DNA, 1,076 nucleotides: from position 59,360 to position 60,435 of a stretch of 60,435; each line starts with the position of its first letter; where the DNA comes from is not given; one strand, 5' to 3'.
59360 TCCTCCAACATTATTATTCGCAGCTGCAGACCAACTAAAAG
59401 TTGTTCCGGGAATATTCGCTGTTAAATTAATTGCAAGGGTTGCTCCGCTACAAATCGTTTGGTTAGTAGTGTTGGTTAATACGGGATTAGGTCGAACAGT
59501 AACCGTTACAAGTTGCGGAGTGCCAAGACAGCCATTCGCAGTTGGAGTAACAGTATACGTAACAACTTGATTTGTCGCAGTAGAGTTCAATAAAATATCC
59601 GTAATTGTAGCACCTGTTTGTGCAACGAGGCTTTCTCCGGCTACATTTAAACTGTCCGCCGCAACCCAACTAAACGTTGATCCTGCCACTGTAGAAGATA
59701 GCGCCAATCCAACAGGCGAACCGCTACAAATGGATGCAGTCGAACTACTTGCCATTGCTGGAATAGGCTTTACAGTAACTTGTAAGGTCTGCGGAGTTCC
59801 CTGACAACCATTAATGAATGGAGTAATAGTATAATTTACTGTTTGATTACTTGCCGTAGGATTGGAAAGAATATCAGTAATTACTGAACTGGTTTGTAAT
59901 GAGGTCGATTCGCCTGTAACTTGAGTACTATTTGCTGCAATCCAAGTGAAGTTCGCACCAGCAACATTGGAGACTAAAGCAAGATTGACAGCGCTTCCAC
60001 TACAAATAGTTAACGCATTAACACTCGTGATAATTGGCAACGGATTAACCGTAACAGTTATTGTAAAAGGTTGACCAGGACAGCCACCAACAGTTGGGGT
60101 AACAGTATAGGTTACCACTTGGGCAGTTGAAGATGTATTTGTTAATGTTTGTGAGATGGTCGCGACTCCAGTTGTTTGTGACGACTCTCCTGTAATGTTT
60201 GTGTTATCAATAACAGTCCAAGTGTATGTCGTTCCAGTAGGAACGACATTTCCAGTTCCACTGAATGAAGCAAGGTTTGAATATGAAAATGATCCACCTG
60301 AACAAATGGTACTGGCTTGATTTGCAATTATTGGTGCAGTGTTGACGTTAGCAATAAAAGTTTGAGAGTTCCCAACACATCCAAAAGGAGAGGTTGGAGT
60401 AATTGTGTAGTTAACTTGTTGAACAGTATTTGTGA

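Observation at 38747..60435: Giant (>7,229 aa, still incomplete) T9SS type B surface protein built from an uncharacterised two-cysteine module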

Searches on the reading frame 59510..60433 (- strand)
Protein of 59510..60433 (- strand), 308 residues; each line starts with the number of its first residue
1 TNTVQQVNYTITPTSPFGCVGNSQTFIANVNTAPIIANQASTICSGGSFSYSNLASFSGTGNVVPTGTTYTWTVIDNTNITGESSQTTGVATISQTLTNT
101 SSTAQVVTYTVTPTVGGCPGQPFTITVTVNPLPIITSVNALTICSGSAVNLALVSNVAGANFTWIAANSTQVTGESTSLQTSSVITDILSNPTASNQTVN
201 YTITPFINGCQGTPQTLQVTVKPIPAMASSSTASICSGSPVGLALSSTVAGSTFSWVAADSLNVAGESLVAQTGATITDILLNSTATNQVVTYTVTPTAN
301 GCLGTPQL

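Call 28: find_homologous_proteins(query=window:59510-60433:-, max_evalue=1e-30)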
Query window:59510-60433:- (308 aa): 54 proteins with E <= 1e-30 among 6307 candidates.
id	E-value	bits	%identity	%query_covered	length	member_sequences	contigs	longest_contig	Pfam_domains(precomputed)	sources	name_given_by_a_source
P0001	2.4e-111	390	39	99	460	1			PF19406.6,PF19081.7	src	-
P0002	3.0e-92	327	40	99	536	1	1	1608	PF19406.6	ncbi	ncbi:MAG: PKD-like domain-containing protein, partial [Bacteroidota bacterium]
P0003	5.8e-91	323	47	92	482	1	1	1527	PF19406.6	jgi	-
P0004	8.7e-73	263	40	99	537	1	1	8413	PF19406.6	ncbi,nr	ncbi:MAG: hypothetical protein EBQ94_01615, partial [Flavobacteriales bacterium]|nr:hypothetical pro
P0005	2.1e-63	232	38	99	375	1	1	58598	PF19406.6,PF19081.7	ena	-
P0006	2.4e-59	219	35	97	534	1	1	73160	PF19406.6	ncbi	-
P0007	2.4e-59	219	41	78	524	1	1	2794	PF19406.6,PF00801.27,PF13585.13,PF18911.7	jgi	jgi:gliding motility-associated-like protein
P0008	3.5e-56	209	36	99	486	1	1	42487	PF19406.6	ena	-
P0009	4.6e-56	208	38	96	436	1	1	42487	PF19406.6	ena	-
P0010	1.0e-50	191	36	99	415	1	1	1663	PF19406.6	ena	-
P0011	2.5e-50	189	39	79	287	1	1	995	PF19406.6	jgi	jgi:hypothetical protein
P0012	4.6e-48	182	44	84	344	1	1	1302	PF19406.6,PF19081.7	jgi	jgi:hypothetical protein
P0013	1.4e-47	180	40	99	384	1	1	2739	PF19406.6,PF19081.7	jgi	jgi:hypothetical protein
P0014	9.7e-47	178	37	75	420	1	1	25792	PF19406.6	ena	-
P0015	1.0e-46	178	36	96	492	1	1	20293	PF19406.6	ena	-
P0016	1.1e-46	177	42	98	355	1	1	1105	PF19406.6,PF19081.7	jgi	jgi:hypothetical protein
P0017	3.4e-46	176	38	76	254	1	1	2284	PF19406.6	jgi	jgi:hypothetical protein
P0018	2.2e-41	160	38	95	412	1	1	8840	PF19406.6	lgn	-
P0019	4.8e-41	159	36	96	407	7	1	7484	PF19406.6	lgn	-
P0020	6.3e-41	159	38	97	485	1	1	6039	PF19406.6,PF19081.7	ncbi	-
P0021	7.2e-41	158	38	96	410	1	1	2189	PF19406.6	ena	-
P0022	7.7e-41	158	38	89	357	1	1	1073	PF19406.6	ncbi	ncbi:MAG: PKD-like domain-containing protein, partial [Bacteroidota bacterium]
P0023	2.8e-40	157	32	94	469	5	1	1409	PF19406.6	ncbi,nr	ncbi:MAG: hypothetical protein EBS09_12080, partial [Flavobacteriia bacterium]|nr:hypothetical prote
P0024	4.2e-40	156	41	78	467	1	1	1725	PF19406.6,PF19081.7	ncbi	ncbi:MAG: hypothetical protein EOP54_21610, partial [Sphingobacteriales bacterium]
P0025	5.4e-40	156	38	96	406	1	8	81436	PF19406.6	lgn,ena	-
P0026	5.5e-39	152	37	94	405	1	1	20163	PF19406.6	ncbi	-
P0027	1.2e-38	151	37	71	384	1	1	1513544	PF19406.6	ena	-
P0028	1.9e-38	150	36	96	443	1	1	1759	PF19406.6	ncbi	ncbi:MAG: PKD-like domain-containing protein, partial [Bacteroidota bacterium]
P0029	9.9e-38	148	42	79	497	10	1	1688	PF19406.6,PF13585.13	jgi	jgi:gliding motility-associated-like protein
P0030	1.1e-37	148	41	76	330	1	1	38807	PF19406.6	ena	-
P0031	2.6e-37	147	40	88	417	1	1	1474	PF19406.6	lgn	-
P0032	3.0e-37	147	34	98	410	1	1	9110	PF19406.6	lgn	-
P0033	5.1e-37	146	41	53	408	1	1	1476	PF19406.6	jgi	jgi:hypothetical protein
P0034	5.5e-37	146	49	44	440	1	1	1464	PF19406.6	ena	-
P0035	9.9e-37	145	46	67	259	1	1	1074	PF19406.6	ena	-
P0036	1.6e-36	144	34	96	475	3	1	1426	PF19406.6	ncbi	ncbi:PKD-like domain-containing protein, partial [Belliella aquatica]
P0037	2.8e-36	143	42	73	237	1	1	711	PF19406.6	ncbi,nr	ncbi:MAG: hypothetical protein GY820_17645, partial [Gammaproteobacteria bacterium]|nr:hypothetical 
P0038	3.1e-36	143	41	76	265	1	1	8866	PF19406.6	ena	-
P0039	5.5e-36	142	43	68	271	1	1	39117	PF19406.6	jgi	jgi:hypothetical protein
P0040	7.2e-36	142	36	78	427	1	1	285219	PF19406.6,PF19081.7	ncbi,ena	-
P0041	1.6e-35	141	42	69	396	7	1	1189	PF19406.6,PF19081.7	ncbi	ncbi:PKD-like domain-containing protein, partial [Flavobacterium suncheonense]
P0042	2.0e-35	141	47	47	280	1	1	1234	PF19406.6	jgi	jgi:hypothetical protein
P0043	9.3e-35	138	41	78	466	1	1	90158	PF19406.6,PF19081.7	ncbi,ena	-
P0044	1.1e-34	138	40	61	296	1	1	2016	PF19406.6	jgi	jgi:hypothetical protein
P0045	2.0e-34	137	34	95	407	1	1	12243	PF19406.6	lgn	-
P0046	4.1e-34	136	38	78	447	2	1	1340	PF19406.6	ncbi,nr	ncbi:MAG: PKD-like domain-containing protein, partial [Bacteroidota bacterium]|nr:PKD-like domain-co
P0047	6.4e-34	136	38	67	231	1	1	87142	PF19406.6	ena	-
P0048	3.5e-33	133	45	46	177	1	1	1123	PF19406.6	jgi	-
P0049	2.6e-32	130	43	68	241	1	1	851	PF19406.6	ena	-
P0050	4.6e-32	130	42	75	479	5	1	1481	PF19406.6,PF13585.13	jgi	jgi:gliding motility-associated-like protein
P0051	4.8e-32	129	38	86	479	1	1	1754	PF19406.6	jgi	-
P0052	1.2e-31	128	40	82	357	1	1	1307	PF19406.6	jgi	jgi:hypothetical protein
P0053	1.4e-31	128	42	85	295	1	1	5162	PF19406.6,PF19081.7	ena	-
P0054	8.1e-31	125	35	78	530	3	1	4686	PF19406.6,PF18962.8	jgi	jgi:hypothetical protein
